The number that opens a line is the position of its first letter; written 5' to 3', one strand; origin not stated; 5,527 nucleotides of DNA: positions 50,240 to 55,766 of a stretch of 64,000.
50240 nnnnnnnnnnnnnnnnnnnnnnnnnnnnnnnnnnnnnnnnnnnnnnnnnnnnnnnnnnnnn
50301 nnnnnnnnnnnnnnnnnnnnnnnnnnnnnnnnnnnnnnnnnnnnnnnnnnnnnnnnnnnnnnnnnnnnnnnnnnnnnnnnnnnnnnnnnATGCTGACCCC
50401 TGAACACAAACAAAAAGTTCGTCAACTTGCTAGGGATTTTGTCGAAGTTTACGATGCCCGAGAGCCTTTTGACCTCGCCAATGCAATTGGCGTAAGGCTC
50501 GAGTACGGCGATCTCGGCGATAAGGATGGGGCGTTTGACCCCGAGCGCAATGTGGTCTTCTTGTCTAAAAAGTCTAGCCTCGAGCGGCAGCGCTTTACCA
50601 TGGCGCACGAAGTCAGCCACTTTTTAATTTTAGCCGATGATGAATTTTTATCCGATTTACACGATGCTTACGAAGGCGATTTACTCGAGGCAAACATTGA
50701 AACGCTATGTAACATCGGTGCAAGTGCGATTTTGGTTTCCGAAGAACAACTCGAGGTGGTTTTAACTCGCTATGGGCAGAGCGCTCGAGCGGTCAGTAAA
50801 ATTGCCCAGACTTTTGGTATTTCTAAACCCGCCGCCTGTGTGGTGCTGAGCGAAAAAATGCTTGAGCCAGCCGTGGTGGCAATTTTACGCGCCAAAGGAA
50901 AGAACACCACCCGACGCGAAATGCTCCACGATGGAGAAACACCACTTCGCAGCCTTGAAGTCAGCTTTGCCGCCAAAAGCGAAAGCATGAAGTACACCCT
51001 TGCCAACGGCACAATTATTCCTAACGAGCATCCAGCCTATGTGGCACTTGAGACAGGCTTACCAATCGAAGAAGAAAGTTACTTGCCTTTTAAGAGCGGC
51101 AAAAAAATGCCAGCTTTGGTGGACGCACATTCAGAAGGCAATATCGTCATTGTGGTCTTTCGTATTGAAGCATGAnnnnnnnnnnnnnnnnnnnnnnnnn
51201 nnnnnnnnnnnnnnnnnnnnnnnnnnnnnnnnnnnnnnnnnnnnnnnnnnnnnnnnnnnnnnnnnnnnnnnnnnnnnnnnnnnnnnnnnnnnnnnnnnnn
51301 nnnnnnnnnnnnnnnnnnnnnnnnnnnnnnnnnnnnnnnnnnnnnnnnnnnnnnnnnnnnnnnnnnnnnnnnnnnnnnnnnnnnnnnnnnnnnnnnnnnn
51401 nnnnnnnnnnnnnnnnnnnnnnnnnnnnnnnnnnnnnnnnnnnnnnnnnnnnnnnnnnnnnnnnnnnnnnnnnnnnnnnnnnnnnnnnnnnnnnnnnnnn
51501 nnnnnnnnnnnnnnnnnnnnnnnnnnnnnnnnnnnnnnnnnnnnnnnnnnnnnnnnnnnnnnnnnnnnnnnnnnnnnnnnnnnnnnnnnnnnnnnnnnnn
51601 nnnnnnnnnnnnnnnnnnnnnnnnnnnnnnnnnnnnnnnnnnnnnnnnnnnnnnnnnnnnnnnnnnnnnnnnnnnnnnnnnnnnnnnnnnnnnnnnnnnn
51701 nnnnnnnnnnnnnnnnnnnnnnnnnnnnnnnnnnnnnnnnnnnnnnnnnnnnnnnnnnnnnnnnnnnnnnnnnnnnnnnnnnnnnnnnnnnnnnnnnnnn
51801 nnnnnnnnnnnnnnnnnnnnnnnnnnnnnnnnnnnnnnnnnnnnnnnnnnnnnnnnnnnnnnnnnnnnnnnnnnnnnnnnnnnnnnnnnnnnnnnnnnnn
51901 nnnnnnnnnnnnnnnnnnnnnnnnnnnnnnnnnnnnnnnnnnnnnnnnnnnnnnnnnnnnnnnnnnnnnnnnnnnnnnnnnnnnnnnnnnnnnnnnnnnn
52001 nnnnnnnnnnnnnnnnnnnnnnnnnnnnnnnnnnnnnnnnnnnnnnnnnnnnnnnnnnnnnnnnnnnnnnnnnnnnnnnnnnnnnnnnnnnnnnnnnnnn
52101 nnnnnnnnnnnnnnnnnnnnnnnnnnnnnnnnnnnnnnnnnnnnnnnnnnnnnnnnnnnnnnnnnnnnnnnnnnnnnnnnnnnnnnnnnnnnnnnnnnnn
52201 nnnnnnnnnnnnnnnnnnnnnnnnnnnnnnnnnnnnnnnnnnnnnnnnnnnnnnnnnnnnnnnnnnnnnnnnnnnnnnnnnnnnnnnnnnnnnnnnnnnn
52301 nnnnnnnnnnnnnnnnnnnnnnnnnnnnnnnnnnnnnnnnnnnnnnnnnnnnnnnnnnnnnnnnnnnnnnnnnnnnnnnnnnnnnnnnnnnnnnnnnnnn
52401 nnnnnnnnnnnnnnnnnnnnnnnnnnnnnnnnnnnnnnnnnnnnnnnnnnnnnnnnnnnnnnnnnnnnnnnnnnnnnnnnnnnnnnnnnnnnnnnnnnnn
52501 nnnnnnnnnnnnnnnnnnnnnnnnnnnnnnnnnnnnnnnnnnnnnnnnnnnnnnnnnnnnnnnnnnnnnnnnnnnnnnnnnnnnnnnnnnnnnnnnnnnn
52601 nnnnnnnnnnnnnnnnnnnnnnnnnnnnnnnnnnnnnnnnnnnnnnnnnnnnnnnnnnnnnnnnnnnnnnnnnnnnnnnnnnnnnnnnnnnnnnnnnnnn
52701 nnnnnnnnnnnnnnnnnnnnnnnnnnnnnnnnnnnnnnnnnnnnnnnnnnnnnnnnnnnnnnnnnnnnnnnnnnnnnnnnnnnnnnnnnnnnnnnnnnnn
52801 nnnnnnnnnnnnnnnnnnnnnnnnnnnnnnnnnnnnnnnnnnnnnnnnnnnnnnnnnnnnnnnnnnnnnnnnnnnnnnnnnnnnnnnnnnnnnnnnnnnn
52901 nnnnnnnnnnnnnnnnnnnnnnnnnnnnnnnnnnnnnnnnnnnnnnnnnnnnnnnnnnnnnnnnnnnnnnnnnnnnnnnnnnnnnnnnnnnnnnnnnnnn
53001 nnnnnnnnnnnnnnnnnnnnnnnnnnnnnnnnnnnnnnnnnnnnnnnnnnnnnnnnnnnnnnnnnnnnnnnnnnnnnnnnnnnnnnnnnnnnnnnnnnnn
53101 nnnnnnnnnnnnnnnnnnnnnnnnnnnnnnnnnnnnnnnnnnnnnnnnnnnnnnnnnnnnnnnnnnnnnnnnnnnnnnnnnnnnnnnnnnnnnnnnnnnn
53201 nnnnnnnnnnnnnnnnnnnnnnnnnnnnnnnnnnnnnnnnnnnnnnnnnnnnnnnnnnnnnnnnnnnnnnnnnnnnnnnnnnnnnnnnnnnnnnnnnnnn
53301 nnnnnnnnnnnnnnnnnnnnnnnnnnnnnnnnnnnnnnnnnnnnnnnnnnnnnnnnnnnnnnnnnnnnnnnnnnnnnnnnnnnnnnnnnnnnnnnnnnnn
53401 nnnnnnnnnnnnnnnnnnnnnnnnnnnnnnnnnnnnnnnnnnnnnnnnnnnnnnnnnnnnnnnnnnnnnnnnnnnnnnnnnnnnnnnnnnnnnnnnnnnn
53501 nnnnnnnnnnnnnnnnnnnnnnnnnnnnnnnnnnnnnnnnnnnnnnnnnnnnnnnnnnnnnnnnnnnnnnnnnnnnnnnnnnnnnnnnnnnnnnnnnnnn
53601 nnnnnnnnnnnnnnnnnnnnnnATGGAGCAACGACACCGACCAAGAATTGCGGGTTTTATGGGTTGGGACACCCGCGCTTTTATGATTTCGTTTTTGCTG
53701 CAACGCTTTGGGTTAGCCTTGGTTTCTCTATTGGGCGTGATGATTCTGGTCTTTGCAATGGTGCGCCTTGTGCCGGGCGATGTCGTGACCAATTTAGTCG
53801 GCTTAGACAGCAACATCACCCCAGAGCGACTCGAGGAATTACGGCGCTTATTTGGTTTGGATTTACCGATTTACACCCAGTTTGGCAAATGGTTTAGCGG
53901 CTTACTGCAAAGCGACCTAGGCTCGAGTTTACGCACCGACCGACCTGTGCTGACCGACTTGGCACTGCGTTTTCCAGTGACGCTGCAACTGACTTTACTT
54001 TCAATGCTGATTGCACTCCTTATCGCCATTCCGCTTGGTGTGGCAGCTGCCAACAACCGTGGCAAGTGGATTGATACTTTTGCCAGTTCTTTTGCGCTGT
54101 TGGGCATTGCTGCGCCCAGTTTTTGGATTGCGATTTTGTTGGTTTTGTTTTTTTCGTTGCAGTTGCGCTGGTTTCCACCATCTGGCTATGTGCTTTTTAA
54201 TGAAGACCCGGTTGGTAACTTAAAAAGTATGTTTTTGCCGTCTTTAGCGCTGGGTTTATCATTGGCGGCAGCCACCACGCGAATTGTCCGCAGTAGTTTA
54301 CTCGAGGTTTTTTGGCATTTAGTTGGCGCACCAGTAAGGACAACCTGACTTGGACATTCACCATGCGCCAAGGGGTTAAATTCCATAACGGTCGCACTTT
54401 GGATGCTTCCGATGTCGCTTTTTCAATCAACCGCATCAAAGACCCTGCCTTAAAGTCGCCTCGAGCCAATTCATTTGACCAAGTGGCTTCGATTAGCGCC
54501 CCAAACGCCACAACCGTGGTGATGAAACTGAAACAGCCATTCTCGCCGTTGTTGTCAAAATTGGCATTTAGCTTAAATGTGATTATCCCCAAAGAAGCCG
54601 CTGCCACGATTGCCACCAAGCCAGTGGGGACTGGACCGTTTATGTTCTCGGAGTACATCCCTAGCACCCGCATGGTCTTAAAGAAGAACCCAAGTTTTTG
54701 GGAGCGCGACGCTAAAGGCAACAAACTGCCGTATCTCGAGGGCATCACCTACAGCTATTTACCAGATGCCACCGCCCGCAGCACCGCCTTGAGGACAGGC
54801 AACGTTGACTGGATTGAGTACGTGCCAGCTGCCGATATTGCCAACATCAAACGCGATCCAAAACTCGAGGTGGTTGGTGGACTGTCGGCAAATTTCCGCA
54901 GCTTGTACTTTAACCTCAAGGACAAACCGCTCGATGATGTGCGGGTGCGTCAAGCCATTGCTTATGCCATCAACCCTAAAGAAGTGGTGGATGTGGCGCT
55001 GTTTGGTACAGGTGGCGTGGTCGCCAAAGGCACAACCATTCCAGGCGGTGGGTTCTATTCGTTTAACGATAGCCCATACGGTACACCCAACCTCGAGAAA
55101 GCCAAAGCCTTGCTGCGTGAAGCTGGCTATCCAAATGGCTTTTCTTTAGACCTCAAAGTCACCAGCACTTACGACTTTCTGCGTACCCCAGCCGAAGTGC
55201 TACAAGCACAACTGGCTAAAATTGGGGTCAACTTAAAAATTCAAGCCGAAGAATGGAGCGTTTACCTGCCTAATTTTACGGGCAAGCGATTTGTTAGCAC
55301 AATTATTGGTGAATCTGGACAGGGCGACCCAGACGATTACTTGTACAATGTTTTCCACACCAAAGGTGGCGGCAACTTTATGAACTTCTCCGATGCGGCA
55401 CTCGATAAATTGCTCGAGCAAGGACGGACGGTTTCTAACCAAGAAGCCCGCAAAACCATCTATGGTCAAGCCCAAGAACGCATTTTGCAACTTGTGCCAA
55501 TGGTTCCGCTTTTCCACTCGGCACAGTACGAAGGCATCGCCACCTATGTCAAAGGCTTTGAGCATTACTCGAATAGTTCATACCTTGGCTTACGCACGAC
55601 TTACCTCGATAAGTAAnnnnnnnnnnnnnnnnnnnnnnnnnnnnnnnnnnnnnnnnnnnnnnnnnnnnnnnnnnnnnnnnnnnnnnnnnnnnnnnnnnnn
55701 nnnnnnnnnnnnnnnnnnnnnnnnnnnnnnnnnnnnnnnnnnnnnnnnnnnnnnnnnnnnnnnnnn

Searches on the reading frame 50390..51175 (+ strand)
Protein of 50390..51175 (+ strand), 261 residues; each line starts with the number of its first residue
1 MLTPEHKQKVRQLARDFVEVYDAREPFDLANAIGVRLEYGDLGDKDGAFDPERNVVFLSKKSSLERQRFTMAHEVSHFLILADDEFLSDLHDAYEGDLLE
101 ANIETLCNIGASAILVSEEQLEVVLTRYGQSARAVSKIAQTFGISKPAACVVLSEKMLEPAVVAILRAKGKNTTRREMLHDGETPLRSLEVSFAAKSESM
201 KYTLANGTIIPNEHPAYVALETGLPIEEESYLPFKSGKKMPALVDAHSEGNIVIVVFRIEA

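Call 44: search_protein_families(library=pfam, proteins=[window:50390-51175:+], max_evalue=0.00001)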
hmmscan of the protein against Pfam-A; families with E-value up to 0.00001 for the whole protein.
window:50390-51175:+ (261 aa): 2 families
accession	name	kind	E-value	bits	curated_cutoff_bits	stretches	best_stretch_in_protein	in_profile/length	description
PF06114.19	Peptidase_M78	-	2.5e-16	60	22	1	32-153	3-122/123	IrrE N-terminal-like domain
PF20573.4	DUF6782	-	8e-06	25.7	27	0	5-77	26-100/241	Putative metallopeptidase family (DUF6782)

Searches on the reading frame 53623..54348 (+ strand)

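Call 45: search_protein_families(library=pfam, proteins=[window:53623-54348:+], max_evalue=0.00001)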
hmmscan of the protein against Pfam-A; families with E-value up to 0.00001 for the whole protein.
window:53623-54348:+ (241 aa): 2 families
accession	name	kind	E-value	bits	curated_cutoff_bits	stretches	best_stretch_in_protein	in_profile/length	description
PF19300.4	BPD_transp_1_N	-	3.4e-12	47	23.8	1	21-124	1-114/114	Binding-prot-dependent transport system membrane comp, N-term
PF00528.27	BPD_transp_1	-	1.8e-11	44.6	26.4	1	135-228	1-77/184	Binding-protein-dependent transport system inner membrane component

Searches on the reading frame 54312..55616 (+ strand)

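Call 45: search_protein_families(library=pfam, proteins=[window:54312-55616:+], max_evalue=0.00001)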
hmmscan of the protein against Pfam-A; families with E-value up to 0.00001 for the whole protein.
window:54312-55616:+ (434 aa): 1 family
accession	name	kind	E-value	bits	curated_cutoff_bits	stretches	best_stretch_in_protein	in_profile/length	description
PF00496.27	SBP_bac_5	-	1.1e-93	314.7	32.4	1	2-354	7-367/368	Bacterial extracellular solute-binding proteins, family 5 Middle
